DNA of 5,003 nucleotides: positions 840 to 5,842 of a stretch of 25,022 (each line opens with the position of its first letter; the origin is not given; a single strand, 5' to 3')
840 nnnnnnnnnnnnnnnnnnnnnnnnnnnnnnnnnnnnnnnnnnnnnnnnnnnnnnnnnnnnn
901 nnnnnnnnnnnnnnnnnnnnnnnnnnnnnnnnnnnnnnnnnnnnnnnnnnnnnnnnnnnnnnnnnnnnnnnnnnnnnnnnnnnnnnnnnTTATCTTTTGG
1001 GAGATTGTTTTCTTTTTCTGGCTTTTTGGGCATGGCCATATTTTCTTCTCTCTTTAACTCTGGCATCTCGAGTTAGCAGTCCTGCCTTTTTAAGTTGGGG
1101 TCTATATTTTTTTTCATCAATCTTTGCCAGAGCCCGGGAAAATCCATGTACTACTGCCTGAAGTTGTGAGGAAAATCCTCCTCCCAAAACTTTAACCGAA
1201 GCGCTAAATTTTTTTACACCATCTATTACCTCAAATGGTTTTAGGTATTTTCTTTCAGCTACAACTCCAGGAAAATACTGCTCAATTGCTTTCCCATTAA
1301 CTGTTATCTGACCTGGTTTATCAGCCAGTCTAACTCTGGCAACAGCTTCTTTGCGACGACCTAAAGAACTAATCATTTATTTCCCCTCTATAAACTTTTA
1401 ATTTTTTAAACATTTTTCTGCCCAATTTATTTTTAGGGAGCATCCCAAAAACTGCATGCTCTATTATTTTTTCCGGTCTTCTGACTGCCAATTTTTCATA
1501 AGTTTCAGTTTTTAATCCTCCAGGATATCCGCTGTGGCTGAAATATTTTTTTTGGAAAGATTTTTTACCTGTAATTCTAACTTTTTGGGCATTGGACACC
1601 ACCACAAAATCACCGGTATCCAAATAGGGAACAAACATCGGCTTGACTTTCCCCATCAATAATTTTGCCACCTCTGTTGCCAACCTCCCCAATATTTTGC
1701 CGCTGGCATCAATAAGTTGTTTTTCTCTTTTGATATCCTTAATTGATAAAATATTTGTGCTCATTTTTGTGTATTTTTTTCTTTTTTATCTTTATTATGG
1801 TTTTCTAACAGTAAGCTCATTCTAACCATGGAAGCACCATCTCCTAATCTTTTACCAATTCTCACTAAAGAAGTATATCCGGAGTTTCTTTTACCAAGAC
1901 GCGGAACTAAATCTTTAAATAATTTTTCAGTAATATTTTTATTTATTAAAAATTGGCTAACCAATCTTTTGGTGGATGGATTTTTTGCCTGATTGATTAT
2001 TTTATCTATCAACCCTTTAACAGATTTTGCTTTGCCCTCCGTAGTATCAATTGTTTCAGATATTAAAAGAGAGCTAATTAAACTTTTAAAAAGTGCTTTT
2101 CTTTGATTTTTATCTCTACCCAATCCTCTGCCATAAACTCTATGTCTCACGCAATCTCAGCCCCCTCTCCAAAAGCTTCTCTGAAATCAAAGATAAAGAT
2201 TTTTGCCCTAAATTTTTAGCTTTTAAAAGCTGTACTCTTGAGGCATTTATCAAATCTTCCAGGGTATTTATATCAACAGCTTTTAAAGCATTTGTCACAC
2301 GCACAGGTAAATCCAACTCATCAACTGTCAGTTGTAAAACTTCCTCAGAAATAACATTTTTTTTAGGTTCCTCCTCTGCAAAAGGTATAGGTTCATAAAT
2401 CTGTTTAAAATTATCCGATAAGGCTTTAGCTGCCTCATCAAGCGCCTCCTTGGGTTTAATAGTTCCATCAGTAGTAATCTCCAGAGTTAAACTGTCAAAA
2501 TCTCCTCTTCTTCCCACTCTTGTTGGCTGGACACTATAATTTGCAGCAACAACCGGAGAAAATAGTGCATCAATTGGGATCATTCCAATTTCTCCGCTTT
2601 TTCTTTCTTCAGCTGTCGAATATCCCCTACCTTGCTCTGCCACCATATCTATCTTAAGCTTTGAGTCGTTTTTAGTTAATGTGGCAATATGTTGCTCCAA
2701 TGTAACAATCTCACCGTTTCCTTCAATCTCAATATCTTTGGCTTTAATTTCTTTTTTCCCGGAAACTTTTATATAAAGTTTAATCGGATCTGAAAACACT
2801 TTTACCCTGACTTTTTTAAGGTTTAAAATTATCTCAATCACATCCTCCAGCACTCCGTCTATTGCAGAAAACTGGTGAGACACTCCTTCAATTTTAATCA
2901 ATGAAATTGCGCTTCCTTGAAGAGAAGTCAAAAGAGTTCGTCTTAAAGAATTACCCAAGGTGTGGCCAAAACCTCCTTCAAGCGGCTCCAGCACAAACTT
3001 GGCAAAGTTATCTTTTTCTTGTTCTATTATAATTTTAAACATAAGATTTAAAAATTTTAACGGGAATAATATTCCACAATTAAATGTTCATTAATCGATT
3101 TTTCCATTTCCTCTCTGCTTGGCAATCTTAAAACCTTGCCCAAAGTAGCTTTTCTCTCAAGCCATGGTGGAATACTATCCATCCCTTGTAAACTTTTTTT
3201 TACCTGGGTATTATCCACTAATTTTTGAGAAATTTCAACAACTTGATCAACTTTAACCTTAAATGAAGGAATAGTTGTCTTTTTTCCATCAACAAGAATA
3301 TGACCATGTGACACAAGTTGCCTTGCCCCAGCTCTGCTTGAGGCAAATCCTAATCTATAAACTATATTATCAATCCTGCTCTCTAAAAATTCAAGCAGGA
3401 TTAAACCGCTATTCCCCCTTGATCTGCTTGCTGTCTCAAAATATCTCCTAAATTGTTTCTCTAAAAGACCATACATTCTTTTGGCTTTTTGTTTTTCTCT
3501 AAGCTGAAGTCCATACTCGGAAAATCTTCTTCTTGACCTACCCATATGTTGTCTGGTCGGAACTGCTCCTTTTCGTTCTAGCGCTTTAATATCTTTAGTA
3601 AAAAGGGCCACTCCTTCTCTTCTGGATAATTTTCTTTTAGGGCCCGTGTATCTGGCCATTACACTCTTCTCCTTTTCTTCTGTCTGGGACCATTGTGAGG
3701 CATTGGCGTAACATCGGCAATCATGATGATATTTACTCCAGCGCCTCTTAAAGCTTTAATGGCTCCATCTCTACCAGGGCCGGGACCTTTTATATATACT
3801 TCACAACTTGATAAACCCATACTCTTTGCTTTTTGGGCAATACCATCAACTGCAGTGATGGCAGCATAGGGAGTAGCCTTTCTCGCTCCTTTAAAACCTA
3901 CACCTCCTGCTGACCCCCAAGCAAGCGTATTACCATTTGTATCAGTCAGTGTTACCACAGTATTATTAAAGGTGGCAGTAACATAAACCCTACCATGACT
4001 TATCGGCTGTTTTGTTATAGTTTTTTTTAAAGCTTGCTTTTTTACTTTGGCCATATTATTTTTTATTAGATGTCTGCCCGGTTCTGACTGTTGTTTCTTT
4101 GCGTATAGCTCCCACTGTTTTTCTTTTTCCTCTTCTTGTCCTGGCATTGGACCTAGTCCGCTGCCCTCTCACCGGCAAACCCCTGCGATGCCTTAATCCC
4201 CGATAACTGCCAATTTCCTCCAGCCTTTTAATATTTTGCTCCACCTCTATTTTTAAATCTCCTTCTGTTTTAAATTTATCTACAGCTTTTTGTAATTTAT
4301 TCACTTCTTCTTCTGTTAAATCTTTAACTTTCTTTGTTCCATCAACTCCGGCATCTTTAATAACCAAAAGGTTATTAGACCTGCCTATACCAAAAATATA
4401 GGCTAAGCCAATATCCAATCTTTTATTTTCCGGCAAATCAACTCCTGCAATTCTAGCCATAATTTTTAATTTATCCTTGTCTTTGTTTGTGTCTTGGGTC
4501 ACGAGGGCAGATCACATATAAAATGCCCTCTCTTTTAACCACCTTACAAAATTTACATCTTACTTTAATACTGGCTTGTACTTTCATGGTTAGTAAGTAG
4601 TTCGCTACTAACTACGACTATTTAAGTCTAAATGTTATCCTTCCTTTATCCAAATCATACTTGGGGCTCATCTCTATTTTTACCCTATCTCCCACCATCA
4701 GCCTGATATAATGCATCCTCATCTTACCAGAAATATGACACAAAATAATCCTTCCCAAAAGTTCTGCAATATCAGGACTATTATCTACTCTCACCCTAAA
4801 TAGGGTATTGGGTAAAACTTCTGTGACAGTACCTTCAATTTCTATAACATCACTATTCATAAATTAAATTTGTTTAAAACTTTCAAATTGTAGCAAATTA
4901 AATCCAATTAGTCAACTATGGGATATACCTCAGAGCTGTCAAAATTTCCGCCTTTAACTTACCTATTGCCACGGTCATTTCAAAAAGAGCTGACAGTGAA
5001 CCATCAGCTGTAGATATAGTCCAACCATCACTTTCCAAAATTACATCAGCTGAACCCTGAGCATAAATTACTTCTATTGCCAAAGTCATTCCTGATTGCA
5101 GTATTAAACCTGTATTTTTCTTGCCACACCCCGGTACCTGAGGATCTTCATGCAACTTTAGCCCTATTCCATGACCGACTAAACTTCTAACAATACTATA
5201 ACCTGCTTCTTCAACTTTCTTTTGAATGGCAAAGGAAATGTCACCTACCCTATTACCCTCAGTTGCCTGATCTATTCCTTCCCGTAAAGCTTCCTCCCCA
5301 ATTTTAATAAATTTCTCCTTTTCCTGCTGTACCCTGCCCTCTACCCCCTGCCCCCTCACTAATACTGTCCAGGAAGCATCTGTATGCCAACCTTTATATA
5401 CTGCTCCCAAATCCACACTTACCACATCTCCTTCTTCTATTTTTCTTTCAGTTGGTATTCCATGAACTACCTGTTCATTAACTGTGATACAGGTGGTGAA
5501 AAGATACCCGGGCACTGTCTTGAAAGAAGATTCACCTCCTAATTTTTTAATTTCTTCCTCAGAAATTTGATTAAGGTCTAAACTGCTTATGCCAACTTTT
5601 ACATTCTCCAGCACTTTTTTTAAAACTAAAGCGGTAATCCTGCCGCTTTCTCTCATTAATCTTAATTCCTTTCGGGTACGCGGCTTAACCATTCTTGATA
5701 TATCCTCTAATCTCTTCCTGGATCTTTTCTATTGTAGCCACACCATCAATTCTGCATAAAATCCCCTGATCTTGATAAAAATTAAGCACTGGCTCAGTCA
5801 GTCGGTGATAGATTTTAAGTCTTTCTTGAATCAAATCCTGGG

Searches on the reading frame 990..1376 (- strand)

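Call 49: search_protein_families(library=pfam, proteins=[window:990-1376:-], max_evalue=0.001)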
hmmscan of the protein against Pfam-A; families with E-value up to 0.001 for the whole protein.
window:990-1376:- (128 aa): 1 family
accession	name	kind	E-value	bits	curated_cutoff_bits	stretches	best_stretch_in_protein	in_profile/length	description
PF00380.25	Ribosomal_S9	-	4.6e-37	127.6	22.5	1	6-128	1-121/121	Ribosomal protein S9/S16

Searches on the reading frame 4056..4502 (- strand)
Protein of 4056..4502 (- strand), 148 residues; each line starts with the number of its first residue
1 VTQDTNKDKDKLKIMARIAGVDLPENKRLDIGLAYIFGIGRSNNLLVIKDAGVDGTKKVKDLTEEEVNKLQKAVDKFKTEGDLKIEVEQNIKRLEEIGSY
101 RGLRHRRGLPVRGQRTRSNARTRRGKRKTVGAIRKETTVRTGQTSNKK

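Call 49: search_protein_families(library=pfam, proteins=[window:4056-4502:-], max_evalue=0.001)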
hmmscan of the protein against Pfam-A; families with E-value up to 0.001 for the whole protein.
window:4056-4502:- (148 aa): 1 family
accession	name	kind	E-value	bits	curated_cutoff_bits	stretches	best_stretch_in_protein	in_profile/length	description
PF00416.27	Ribosomal_S13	-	9.2e-32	110.6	31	1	17-122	1-128/128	Ribosomal protein S13/S18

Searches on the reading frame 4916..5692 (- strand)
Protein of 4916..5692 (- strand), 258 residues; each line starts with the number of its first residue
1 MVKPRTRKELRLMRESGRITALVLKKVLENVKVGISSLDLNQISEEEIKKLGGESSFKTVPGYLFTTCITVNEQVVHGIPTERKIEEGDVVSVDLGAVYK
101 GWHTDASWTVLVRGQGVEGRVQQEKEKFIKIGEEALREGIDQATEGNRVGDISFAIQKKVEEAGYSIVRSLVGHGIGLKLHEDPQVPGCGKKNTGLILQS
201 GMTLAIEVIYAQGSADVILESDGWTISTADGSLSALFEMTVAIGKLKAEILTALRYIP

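Call 49: search_protein_families(library=pfam, proteins=[window:4916-5692:-], max_evalue=0.001)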
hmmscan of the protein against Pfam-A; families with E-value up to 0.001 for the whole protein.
window:4916-5692:- (258 aa): 1 family
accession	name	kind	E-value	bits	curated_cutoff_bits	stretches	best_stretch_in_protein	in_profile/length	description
PF00557.29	Peptidase_M24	-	5.5e-43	147.6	23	1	12-214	2-195/208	Metallopeptidase family M24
